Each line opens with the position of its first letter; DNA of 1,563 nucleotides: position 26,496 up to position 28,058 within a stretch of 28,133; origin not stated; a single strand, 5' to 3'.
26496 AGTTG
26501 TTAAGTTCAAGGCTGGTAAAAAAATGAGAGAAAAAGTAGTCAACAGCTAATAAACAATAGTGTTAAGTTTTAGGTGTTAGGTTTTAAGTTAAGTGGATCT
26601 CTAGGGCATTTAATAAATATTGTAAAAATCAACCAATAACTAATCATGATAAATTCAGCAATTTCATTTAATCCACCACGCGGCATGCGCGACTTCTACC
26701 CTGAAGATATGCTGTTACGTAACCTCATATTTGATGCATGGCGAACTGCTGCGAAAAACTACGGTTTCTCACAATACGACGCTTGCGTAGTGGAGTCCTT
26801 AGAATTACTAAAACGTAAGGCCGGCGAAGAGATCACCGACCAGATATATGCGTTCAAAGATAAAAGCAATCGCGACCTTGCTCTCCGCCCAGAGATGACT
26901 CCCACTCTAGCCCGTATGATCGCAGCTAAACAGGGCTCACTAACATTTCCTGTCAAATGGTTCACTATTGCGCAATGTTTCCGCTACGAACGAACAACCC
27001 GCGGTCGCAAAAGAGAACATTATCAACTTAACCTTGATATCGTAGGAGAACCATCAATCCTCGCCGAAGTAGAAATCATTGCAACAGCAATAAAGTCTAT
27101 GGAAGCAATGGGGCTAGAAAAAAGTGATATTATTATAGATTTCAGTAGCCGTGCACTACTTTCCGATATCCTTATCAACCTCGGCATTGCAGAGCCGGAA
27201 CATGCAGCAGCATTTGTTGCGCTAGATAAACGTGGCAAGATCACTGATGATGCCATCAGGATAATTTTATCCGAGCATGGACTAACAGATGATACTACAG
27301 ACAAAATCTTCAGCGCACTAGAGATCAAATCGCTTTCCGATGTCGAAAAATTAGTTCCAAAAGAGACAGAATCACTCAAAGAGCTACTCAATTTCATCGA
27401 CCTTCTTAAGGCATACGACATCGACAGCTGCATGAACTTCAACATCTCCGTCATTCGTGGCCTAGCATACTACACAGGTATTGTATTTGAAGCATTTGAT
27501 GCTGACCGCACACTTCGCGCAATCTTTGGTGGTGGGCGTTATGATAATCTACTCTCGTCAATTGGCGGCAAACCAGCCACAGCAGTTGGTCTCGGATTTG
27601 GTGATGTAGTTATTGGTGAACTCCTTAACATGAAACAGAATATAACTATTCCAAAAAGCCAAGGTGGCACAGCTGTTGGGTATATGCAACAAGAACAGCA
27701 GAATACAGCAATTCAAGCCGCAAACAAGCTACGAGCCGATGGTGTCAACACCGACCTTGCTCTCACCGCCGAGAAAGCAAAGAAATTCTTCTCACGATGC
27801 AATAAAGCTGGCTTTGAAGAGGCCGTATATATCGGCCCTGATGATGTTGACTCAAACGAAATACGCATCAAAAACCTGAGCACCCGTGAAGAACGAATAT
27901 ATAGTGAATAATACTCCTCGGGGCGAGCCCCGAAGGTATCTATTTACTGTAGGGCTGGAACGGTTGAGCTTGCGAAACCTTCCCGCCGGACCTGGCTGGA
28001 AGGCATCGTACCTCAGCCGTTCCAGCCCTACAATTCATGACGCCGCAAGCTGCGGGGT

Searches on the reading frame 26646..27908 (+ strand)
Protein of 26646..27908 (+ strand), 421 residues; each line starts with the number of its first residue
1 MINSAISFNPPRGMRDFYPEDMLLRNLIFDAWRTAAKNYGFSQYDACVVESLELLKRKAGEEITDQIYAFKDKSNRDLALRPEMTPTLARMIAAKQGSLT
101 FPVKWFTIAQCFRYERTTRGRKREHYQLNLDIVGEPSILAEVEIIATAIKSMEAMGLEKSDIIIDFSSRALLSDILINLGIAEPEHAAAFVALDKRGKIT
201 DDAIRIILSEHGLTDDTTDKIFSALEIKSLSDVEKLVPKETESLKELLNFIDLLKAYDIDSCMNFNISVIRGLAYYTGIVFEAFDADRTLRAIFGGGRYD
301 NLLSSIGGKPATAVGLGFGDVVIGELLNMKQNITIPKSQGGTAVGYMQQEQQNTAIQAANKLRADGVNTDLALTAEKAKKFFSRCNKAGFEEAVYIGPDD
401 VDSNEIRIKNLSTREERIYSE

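Call 58: find_encoding_contigs(protein=window:26646-27908:+, flank=1000, max_places=4)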
Protein window:26646-27908:+ (421 aa): 1 contig read that carries it; 1 place shown.
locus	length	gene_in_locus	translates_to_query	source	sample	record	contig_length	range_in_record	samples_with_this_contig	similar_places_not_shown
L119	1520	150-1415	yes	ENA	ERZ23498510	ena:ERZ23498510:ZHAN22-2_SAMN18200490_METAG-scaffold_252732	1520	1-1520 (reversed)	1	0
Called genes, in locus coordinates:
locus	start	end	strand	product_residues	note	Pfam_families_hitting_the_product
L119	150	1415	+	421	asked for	PF13393:tRNA-synt_His, PF01409:tRNA-synt_2d (weak), PF00587:tRNA-synt_2b, PF03129:HGTP_anticodon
